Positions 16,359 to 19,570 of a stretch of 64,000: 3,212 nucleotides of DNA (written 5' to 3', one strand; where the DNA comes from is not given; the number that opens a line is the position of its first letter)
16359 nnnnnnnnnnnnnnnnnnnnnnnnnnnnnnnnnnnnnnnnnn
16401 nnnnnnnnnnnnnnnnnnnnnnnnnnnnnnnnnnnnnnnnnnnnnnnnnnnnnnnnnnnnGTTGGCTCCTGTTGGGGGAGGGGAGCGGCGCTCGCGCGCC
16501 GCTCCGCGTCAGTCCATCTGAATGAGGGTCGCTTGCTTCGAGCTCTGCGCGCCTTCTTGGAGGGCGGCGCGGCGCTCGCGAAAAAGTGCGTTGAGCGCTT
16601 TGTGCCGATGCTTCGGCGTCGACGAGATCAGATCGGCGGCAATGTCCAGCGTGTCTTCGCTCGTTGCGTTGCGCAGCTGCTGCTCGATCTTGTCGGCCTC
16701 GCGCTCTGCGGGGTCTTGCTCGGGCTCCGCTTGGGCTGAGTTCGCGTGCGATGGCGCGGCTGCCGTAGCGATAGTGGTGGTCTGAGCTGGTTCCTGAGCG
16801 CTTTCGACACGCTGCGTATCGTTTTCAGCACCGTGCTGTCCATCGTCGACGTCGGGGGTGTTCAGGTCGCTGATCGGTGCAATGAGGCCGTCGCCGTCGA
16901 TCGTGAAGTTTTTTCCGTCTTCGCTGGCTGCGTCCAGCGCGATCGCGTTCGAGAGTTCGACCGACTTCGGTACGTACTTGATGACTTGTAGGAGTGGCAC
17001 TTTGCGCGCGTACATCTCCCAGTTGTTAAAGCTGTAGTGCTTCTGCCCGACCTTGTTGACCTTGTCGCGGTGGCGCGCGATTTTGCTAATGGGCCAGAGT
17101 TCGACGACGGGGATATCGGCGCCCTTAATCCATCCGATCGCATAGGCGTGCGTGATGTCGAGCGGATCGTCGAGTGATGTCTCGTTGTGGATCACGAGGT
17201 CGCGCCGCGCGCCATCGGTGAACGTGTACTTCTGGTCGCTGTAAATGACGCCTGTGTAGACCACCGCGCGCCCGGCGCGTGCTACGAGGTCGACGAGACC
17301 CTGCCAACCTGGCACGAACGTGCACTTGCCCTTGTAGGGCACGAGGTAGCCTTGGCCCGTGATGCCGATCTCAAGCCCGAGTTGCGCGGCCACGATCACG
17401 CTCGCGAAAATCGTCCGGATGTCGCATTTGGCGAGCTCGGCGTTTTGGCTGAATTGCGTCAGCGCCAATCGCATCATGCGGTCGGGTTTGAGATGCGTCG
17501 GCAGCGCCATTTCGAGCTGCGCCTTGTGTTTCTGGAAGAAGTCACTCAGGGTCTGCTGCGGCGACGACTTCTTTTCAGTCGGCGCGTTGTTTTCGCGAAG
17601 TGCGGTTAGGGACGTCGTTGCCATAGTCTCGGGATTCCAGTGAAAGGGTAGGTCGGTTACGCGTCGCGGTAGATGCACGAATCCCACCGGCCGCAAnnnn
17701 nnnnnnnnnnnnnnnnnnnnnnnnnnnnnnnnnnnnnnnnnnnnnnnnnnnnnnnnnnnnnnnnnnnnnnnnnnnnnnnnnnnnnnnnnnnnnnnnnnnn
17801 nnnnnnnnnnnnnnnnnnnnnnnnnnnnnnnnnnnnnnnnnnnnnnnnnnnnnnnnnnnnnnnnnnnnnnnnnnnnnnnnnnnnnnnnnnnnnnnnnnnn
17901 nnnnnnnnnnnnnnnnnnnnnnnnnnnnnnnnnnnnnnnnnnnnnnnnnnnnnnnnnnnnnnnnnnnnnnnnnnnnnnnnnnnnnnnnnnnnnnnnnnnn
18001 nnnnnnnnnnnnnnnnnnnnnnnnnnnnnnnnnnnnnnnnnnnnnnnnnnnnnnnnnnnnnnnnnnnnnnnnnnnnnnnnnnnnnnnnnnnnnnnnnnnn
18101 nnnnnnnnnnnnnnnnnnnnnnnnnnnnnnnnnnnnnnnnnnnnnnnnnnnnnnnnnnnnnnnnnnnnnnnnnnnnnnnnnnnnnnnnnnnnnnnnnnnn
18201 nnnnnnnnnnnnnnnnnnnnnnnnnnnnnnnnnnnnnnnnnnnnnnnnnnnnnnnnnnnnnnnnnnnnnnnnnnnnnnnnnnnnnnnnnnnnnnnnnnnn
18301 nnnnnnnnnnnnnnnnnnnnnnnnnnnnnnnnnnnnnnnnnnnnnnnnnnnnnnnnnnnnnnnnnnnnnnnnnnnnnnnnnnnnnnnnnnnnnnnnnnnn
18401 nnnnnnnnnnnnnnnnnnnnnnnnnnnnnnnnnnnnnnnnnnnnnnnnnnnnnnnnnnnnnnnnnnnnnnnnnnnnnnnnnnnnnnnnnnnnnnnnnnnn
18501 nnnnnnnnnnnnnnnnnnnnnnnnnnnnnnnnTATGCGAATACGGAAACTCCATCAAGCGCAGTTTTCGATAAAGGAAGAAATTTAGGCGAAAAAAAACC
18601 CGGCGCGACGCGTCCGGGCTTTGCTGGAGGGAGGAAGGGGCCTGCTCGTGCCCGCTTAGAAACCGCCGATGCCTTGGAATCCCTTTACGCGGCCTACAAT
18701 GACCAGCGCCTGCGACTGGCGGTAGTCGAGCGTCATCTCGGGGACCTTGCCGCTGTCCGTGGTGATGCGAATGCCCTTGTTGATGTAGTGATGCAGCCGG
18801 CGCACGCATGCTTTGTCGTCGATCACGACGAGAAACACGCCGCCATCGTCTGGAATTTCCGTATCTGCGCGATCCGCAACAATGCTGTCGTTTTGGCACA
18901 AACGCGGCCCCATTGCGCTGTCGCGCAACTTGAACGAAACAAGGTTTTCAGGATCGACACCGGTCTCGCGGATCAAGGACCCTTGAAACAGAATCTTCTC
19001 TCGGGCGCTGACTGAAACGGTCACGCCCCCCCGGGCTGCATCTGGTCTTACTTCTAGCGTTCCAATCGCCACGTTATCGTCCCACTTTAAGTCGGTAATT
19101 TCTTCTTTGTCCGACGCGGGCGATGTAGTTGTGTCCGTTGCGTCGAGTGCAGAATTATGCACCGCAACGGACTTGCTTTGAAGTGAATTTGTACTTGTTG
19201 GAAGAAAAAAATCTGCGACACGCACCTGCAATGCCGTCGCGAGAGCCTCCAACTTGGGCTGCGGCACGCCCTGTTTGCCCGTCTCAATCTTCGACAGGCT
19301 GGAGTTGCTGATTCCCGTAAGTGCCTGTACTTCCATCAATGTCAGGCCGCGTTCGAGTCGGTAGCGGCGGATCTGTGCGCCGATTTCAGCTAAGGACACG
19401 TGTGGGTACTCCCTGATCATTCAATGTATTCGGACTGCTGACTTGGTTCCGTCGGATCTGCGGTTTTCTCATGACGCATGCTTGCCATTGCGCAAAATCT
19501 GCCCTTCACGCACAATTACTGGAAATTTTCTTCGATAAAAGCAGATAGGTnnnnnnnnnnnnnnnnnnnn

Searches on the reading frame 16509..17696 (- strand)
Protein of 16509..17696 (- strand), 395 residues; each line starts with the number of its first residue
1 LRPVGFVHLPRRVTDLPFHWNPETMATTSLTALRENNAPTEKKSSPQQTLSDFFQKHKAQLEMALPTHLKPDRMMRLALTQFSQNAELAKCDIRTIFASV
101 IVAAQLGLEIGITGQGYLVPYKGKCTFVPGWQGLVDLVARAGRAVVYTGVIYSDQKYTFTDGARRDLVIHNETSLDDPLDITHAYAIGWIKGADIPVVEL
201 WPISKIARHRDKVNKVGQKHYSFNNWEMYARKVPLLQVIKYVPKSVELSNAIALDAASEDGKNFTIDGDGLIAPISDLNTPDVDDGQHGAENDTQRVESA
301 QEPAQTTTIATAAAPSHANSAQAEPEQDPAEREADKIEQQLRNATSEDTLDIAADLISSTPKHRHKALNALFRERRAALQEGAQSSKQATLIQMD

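Call 45: search_protein_families(library=phrogs, proteins=[window:16509-17696:-], max_evalue=0.00001)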
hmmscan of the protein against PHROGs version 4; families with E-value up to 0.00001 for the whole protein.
window:16509-17696:- (395 aa): 3 families
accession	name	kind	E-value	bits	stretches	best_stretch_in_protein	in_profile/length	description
phrog_148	-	DNA, RNA and nucleotide metabolism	1.2e-50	174.2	1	24-393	5-354/387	RecT-like ssDNA annealing protein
phrog_34786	-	unknown function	8.4e-17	62.4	1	26-126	8-108/116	-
phrog_19737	-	unknown function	1.1e-07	33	1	81-143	43-106/108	-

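Call 56: find_related_loci(query=window:16509-17696:-, collection=viral_contigs, flank=10000)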
Query window:16509-17696:- (395 aa) in viral_contigs; peptide patterns used: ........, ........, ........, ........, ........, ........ (x = any residue, [..] = any of these).
24 stretches matched a pattern; 5 encode a relative of the query (tblastn E <= 1e-3); 5 distinct loci.
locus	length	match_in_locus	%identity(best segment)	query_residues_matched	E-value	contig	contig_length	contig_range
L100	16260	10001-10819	57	7-285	6e-106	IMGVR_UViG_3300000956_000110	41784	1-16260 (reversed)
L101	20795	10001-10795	57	3-272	3e-104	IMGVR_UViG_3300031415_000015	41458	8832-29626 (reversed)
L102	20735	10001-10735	60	27-272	8e-102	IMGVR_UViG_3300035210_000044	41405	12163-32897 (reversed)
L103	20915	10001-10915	43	50-380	4e-82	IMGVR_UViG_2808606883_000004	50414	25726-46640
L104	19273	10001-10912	43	50-380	6e-82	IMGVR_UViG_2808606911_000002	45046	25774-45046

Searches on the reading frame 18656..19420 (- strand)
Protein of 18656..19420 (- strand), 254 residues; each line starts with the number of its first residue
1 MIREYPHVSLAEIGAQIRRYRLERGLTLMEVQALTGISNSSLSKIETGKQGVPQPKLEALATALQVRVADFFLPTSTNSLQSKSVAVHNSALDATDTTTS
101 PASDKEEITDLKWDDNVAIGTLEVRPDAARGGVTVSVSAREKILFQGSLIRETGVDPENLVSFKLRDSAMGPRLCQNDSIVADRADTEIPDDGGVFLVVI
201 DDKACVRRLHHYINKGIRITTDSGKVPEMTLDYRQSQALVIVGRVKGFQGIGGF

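Call 17: search_protein_families(library=pfam, proteins=[window:18656-19420:-], max_evalue=0.01)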
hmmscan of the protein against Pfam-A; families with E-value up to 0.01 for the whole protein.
window:18656-19420:- (254 aa): 6 families
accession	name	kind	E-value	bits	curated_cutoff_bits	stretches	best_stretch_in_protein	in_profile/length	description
PF13560.12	HTH_31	-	2.8e-13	50.4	27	1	12-67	1-57/64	Helix-turn-helix domain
PF01381.28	HTH_3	-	3.5e-11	43.4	23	1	17-70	1-54/55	Helix-turn-helix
PF13443.12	HTH_26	-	3.5e-07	30.8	22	1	17-72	2-58/63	Cro/C1-type HTH DNA-binding domain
PF00717.28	Peptidase_S24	-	1.2e-06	28.6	23.3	1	151-245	26-115/116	Peptidase S24-like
PF12844.13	HTH_19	-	8.9e-06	26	30.2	1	14-59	1-46/64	Helix-turn-helix domain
PF13413.12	HTH_25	-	0.0021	18.3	24.6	1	17-49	2-34/62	Helix-turn-helix domain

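Call 18: search_protein_families(library=phrogs, proteins=[window:18656-19420:-], max_evalue=0.001)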
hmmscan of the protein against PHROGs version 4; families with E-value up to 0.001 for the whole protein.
window:18656-19420:- (254 aa): 12 families
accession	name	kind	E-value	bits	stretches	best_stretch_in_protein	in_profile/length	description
phrog_4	-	transcription regulation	1.9e-21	77.6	1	12-248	136-335/400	transcriptional repressor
phrog_5823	-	transcription regulation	3e-10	40.8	1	11-100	5-99/404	transcriptional regulator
phrog_8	-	transcription regulation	4.2e-10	40.6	1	18-80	164-224/346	transcriptional regulator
phrog_3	-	transcription regulation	4.6e-09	37.5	1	12-94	88-171/430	transcriptional repressor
phrog_2967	-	transcription regulation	5.3e-09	36.9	1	9-79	7-77/225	transcriptional regulator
phrog_2439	-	transcription regulation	2.5e-07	30.9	1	13-85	8-78/367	transcriptional regulator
phrog_6201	-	transcription regulation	2.7e-06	28.3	1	153-247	21-113/121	CI-like repressor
phrog_7241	-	transcription regulation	9.3e-06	26.7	1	16-70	65-119/122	transcriptional regulator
phrog_2328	-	transcription regulation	1.2e-05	26.1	1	11-71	14-74/128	transcriptional repressor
phrog_32768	-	unknown function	3.1e-05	23.8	1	10-66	7-64/446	-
phrog_9908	-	DNA, RNA and nucleotide metabolism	5.6e-05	23.4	1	8-67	9-68/282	DNA binding protein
phrog_4583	-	transcription regulation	0.0003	21.8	1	11-74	9-72/81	transcriptional repressor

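Call 25: find_encoding_contigs(protein=window:18656-19420:-, flank=10000, max_places=10)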
Protein window:18656-19420:- (254 aa): no gene with exactly this product is on record in the collection.

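Call 27: find_related_loci(query=window:18656-19420:-, collection=viral_contigs, flank=10000)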
Query window:18656-19420:- (254 aa) in viral_contigs; peptide patterns used: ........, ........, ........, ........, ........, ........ (x = any residue, [..] = any of these).
12 stretches matched a pattern, but none encodes a relative of the query by tblastn (E <= 1e-3).

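Call 49: find_homologous_proteins(query=window:18656-19420:-, max_evalue=1e-10)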
Query window:18656-19420:- (254 aa): 4 proteins with E <= 1e-10 among 1381 candidates.
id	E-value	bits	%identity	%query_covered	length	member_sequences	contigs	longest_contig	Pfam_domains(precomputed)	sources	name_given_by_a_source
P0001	1.8e-154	530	100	97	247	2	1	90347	PF12844.14,PF00717.29,PF01381.29,PF13560.13,PF13443.13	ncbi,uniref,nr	ncbi:XRE family transcriptional regulator [Pararobbsia silviterrae]|uniref:XRE family transcriptiona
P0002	2.6e-60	222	49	97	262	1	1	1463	PF12844.14,PF00717.29,PF01381.29,PF13560.13,PF13443.13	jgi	jgi:transcriptional regulator with XRE-family HTH domain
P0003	1.2e-45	174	43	96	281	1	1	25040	PF12844.14,PF01381.29,PF13560.13,PF13443.13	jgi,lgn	jgi:transcriptional regulator with XRE-family HTH domain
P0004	1.7e-42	164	38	99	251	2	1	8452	PF12844.14,PF00717.29,PF01381.29,PF13560.13,PF13443.13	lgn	-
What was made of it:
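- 18656..19420 (-): cI: an XRE-type HTH domain plus an S24-like C-terminal domain. Proposed operator-binding repressor. Calls 17, 18 and 49 (100% identical to a Pararobbsia silviterrae protein).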

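Call 50: find_encoding_contigs(protein=P0003, flank=10000, max_places=3)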
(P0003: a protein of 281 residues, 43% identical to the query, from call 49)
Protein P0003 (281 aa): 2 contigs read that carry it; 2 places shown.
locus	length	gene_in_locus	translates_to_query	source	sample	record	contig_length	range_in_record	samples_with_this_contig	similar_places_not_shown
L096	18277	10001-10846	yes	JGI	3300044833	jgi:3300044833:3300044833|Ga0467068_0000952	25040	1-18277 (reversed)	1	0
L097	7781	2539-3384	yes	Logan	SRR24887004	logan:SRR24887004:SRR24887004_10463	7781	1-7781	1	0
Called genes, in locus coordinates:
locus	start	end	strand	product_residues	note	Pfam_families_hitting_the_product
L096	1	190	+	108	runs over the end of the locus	-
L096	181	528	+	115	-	-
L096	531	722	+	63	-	-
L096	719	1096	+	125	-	-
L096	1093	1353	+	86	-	-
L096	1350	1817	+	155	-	-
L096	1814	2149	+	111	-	PF28055:VVA0879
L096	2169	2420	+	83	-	PF03118:RNA_pol_A_CTD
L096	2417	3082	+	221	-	-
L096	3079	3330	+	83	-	-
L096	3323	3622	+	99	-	-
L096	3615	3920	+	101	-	-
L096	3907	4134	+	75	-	-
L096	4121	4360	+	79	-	-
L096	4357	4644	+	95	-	PF26207:Phage_phiTE_015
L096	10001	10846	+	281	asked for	PF12844:HTH_19 (weak), PF13560:HTH_31, PF01381:HTH_3, PF13443:HTH_26 (weak)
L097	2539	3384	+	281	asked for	PF12844:HTH_19 (weak), PF13560:HTH_31, PF01381:HTH_3, PF13443:HTH_26 (weak)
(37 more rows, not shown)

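Call 51: find_encoding_contigs(protein=P0004, flank=10000, max_places=3)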
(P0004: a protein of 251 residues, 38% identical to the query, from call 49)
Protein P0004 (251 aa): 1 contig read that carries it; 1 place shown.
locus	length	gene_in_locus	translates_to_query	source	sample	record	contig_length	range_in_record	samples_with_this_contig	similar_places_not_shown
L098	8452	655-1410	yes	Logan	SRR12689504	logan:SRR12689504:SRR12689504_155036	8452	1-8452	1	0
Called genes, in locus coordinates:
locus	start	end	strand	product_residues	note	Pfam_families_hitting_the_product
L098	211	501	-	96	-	PF13560:HTH_31 (weak), PF01381:HTH_3 (weak)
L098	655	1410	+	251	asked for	PF01381:HTH_3, PF12844:HTH_19, PF13443:HTH_26 (weak), PF13560:HTH_31 (weak), PF00717:Peptidase_S24 (weak)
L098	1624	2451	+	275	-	PF12705:PDDEXK_1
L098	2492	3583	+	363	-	PF03837:RecT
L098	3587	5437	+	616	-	PF13476:AAA_23 (weak)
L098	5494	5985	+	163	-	PF00436:SSB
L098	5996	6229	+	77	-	PF23858:DUF7220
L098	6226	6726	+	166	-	PF16786:RecA_dep_nuc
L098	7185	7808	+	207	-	PF01656:CbiA, PF09140:MipZ (faint), PF10609:ParA (weak), PF13614:AAA_31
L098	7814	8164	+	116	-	-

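Call 52: find_encoding_contigs(protein=P0002, flank=10000, max_places=3)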
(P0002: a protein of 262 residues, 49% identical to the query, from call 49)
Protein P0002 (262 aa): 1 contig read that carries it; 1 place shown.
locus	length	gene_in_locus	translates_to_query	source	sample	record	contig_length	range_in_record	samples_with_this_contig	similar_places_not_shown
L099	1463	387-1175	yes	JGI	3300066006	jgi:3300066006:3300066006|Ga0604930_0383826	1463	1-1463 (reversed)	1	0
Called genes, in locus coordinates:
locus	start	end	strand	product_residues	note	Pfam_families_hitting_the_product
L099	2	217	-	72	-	?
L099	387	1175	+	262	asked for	PF12844:HTH_19 (weak), PF13560:HTH_31 (weak), PF01381:HTH_3, PF13443:HTH_26 (weak), PF00717:Peptidase_S24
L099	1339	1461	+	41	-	?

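Call 60: find_related_loci(query=A4, collection=viral_contigs, flank=10000)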
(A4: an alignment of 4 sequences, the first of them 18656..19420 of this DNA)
Query A4 (254 aa) in viral_contigs; peptide patterns used: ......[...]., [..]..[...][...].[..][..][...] (x = any residue, [..] = any of these).
129 stretches matched a pattern; 3 encode a relative of the query (tblastn E <= 1e-3); 3 distinct loci.
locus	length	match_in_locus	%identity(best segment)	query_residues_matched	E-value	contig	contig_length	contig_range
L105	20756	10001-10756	38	1-254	1e-51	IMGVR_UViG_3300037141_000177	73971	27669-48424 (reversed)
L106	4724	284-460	37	13-71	2e-7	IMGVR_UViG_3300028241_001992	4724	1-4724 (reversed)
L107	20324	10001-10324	28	12-120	1e-6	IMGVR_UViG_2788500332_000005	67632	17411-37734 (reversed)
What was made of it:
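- Tried and rejected: CI peptide scans of viral contigs found nothing until an alignment was used (calls 27, 60).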

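Call 65: find_related_loci(query=A4, collection=metagenome_contigs, flank=10000)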
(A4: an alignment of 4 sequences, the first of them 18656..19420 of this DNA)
Query A4 (254 aa) in metagenome_contigs; peptide patterns used: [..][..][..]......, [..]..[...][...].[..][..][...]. (x = any residue, [..] = any of these).
419 stretches matched a pattern; 18 encode a relative of the query (tblastn E <= 1e-3); 18 distinct loci.
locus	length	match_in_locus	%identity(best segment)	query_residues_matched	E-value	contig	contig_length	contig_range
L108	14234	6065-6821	42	8-75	4e-9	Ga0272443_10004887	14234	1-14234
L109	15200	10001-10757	42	8-75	4e-9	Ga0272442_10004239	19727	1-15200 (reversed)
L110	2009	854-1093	38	12-91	8e-9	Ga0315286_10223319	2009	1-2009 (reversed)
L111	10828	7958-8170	37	11-81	2e-7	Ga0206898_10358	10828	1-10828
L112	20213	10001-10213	37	11-81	2e-7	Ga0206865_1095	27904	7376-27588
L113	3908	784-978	43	11-74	2e-7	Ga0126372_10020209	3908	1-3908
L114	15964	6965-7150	39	11-72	3e-7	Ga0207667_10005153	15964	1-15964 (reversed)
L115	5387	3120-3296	41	11-69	3e-7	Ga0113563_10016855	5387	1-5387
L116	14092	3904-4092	40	13-75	4e-7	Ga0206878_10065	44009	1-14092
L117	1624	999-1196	39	13-78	5e-7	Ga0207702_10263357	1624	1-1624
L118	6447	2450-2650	43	9-75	2e-6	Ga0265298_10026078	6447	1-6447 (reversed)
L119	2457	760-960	43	9-75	2e-6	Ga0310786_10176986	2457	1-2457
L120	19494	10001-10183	38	12-72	5e-6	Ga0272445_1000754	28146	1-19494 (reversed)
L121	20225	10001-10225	33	13-93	9e-6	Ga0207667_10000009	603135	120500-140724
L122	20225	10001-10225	33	13-93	9e-6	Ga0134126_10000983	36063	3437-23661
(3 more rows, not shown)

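Call 70: search_dna_similar(query=window:18656-19420:-, collection=phages, mode=protein, max_rows=15)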
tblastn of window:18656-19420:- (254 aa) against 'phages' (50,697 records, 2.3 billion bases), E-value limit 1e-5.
Records with a match: 42; places in all: 42; records where one place covers at least 80% of the query: 2.
Best place of each record, by identity: <60% 42.
By first word of the organism name: Pseudomonas 31; Ralstonia 5; Escherichia 2; Bacteriophage 1; Burkholderia 1; Casadabanvirus 1; Rhizobium 1.
By host as written in the record: Pseudomonas aeruginosa PA14 15; - 10; Ralstonia solanacearum 3; Escherichia coli 2; Pseudomonas aeruginosa YMC12/01/R24 2; Pseudomonas aeruginosa PAS429 2; Ralstonia solanacearum R300, UW27 1; Ralstonia solanacearum T379 1; and 6 more.
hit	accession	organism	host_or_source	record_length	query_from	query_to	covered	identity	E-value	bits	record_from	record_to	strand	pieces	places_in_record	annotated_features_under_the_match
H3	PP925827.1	Escherichia phage Flotzy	Escherichia coli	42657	13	245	92%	24.9%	1e-8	61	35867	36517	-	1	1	CI-like repressor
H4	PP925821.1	Escherichia phage Eeyore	Escherichia coli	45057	13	245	92%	24.5%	2e-8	60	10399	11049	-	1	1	CI-like repressor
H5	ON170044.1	Ralstonia phage YO015_5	Ralstonia solanacearum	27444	108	254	58%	34.0%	1e-17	87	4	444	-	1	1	record has no annotation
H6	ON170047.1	Ralstonia phage YO016_5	Ralstonia solanacearum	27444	108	254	58%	34.0%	1e-17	87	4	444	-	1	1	record has no annotation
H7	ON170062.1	Ralstonia phage YO023_3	Ralstonia solanacearum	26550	108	254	58%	34.0%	2e-17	87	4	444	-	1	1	record has no annotation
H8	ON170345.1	Ralstonia phage YO375_1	Ralstonia solanacearum R300, UW27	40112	108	254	58%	34.0%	2e-17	87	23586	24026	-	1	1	record has no annotation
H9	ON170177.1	Ralstonia phage YO103_6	Ralstonia solanacearum T379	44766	108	254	58%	27.2%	2e-12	72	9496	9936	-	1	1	record has no annotation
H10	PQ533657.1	Pseudomonas phage Frizzy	Pseudomonas aeruginosa PA14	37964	115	245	52%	27.5%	1e-6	55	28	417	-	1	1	repressor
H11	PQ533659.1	Pseudomonas phage Meadow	Pseudomonas aeruginosa PA14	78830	115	245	52%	27.5%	1e-6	55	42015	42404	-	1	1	repressor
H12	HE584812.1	Pseudomonas phage LPB1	hospital sewage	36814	115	245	52%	27.5%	2e-6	55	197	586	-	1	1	c repressor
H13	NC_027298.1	Pseudomonas phage LPB1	hospital sewage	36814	115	245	52%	27.5%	2e-6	55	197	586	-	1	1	CI-like repressor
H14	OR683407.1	Pseudomonas phage Meltemi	Pseudomonas aeruginosa LRJ32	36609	115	245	52%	27.5%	2e-6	55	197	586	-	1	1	CI-like repressor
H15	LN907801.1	Bacteriophage sp.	-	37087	115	245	52%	27.5%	2e-6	55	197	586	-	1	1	2P1_01: putative c repressor protein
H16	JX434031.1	Pseudomonas phage JBD24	-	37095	115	245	52%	27.5%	2e-6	55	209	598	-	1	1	hypothetical protein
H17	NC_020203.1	Pseudomonas phage JBD24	-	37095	115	245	52%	27.5%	2e-6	55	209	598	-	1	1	CI-like repressor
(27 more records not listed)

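Call 71: search_dna_similar(query=window:18656-19420:-, collection=plasmids, mode=protein, max_rows=15)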
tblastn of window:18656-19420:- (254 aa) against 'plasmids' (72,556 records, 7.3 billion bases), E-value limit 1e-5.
Records with a match: 2; places in all: 2; records where one place covers at least 80% of the query: 1.
Best place of each record, by identity: <60% 2.
By first word of the organism name: Aquitalea 1; Streptomyces 1.
By predicted mobility (MOB-suite, as given by PLSDB): non-mobilizable 2.
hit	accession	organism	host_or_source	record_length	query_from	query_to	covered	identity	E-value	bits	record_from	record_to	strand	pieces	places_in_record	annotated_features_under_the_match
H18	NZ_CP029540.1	Aquitalea sp. USM4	single cell,freshwater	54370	13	244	91%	26.3%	2e-9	65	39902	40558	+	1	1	S24 family peptidase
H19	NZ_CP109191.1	Streptomyces sp. NBC_01707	-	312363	8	65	23%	46.6%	5e-6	55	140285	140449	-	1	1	XRE family transcriptional regulator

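Call 74: search_solved_structures(query=window:18656-19420:-, max_evalue=0.01, show_alignments=3)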
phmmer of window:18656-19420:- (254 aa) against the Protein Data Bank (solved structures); distinct sequences matched with E-value up to 0.01: 10.
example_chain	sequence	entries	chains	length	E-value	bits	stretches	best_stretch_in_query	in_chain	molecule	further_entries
3f51_A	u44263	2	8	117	4.3e-05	26.4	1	8-76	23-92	Clp gene regulator (ClgR)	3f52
7t5u_A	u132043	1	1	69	0.0003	23.6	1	12-73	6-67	Helix-turn-helix domain-containing protein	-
3ivp_A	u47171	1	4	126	0.001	21.9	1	11-96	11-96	Putative transposon-related DNA-binding protein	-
3qq6_A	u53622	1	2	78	0.0011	21.8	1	12-68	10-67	HTH-type transcriptional regulator sinR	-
5tn0_A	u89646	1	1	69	0.0017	21.2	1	13-68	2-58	HTH-type transcriptional regulator SinR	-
1y7y_A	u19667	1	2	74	0.0031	20.3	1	7-72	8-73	C.AhdI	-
1b0n_A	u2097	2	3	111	0.0041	19.9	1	13-69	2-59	PROTEIN (SINR PROTEIN) | HTH-TYPE TRANSCRIPTIONAL REGULATOR SINR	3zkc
1y9q_A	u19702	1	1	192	0.0069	19.2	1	11-73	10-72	transcriptional regulator, HTH_3 family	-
6jq1_A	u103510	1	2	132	0.0081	19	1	14-71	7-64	Transcriptional regulator, XRE family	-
4gqm_A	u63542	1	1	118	0.0082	18.9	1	3-51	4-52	CT009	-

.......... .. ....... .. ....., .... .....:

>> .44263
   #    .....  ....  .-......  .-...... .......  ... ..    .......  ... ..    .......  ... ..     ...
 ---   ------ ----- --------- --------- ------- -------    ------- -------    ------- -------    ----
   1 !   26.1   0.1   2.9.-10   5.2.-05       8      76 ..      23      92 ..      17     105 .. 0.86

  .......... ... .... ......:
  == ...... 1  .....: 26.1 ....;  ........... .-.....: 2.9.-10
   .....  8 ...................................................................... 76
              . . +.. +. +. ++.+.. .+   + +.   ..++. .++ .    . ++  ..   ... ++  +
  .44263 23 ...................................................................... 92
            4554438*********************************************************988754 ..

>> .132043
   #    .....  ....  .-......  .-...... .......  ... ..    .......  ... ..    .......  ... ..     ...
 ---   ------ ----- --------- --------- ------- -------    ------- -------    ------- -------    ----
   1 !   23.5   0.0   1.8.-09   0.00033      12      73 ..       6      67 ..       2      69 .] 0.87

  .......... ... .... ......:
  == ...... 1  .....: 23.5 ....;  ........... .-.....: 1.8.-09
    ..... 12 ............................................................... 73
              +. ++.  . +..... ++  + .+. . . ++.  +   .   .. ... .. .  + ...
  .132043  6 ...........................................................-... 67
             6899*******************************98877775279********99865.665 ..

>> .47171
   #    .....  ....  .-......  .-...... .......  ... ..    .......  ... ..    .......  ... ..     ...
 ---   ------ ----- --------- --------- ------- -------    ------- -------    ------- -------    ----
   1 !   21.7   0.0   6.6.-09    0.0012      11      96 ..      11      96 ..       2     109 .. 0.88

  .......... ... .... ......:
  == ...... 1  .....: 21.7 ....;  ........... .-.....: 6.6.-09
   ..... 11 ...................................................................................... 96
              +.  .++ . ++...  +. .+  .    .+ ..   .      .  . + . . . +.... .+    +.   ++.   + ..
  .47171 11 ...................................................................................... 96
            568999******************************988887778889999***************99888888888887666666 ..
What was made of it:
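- Tried and rejected: A search of solved structures matched only the generic XRE HTH domain of CI (call 74).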
